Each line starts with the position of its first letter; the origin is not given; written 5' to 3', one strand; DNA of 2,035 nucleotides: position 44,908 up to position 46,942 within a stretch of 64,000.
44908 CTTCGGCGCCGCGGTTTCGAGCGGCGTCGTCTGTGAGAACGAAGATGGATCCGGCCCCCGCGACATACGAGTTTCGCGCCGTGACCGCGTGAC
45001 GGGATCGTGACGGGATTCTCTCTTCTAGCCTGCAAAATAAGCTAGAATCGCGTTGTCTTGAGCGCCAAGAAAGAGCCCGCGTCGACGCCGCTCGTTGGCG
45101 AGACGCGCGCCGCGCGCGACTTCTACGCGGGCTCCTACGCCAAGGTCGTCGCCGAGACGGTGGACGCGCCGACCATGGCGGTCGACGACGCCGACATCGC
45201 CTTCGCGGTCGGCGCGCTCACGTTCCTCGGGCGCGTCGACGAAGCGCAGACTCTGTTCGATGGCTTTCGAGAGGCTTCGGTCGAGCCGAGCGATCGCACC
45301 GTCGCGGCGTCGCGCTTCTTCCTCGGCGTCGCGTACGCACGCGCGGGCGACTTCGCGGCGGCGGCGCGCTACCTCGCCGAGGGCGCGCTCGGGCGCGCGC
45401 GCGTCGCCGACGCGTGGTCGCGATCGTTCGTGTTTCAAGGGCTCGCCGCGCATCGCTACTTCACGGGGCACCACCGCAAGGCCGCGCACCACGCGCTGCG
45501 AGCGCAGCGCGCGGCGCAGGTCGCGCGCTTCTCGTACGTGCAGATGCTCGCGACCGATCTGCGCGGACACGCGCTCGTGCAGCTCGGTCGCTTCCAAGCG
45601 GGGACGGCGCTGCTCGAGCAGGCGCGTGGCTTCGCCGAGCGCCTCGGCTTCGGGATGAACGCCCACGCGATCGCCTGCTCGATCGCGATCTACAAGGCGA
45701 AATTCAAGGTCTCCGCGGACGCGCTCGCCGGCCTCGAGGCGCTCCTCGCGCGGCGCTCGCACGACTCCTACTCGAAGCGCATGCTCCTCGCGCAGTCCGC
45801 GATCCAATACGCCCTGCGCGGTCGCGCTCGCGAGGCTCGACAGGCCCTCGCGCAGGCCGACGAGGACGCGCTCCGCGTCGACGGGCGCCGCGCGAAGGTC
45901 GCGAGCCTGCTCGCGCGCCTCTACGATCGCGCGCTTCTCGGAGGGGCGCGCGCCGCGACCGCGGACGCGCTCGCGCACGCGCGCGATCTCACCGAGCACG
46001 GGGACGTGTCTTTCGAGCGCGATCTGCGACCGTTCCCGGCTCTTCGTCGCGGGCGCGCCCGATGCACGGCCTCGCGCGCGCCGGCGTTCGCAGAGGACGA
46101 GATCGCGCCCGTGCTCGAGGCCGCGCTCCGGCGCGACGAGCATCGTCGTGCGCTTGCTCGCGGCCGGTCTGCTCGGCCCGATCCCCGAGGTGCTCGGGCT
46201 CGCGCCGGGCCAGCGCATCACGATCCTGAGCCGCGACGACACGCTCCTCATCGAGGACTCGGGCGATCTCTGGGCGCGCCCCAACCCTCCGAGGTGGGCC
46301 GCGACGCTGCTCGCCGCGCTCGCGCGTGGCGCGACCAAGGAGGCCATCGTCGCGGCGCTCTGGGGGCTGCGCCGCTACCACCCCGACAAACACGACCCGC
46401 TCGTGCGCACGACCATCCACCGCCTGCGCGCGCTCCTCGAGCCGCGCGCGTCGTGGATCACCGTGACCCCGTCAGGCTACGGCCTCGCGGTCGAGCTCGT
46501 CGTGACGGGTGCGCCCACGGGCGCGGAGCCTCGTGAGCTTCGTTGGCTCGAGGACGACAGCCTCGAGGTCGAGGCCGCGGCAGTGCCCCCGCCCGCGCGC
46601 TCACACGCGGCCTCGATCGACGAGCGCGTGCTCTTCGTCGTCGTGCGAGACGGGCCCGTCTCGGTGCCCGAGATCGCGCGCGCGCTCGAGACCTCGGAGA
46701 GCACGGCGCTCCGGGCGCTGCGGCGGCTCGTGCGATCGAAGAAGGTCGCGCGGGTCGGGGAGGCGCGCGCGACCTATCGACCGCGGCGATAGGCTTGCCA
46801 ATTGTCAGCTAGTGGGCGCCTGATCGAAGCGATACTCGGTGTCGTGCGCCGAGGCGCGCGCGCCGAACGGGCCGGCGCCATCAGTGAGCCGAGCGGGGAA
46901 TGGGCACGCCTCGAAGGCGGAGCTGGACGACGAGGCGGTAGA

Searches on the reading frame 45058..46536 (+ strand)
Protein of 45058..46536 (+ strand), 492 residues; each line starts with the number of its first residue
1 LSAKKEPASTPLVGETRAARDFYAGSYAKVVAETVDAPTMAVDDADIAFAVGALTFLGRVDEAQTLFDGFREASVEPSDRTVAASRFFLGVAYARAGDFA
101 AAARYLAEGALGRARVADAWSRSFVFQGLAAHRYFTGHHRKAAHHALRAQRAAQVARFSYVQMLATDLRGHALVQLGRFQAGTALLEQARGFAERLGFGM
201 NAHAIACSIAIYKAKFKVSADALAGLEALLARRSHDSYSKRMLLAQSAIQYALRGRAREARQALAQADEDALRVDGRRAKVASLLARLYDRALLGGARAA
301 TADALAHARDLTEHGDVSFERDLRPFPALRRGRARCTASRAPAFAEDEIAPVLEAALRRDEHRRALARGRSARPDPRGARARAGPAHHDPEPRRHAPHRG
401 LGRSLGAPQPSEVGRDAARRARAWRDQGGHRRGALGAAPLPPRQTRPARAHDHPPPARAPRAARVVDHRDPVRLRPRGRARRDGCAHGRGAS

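Call 96: search_protein_families(library=pfam, proteins=[window:45058-46536:+], max_evalue=0.001)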
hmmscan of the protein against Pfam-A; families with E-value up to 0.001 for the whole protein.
window:45058-46536:+ (492 aa): 1 family
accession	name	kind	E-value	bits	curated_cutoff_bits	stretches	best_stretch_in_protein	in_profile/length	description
PF13424.12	TPR_12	-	0.00043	20.9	30.1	1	53-108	12-70/77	Tetratricopeptide repeat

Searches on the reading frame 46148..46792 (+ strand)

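Call 96: search_protein_families(library=pfam, proteins=[window:46148-46792:+], max_evalue=0.001)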
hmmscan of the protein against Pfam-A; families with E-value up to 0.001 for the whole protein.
window:46148-46792:+ (214 aa): 5 families
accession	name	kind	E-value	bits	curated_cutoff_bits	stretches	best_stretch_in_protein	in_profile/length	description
PF13412.12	HTH_24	-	1.4e-05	25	21.9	1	157-197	4-44/48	Winged helix-turn-helix DNA-binding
PF13404.12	HTH_AsnC-type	-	2.1e-05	24.7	27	1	157-194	4-41/42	AsnC-type helix-turn-helix domain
PF12802.13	MarR_2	-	6.5e-05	23.4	27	1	160-204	9-54/61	MarR family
PF01978.25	TrmB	-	0.00046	20.4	25.6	1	158-212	10-64/68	Sugar-specific transcriptional regulator TrmB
PF12840.13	HTH_20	-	0.00063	20.1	27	0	167-197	15-45/51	Helix-turn-helix domain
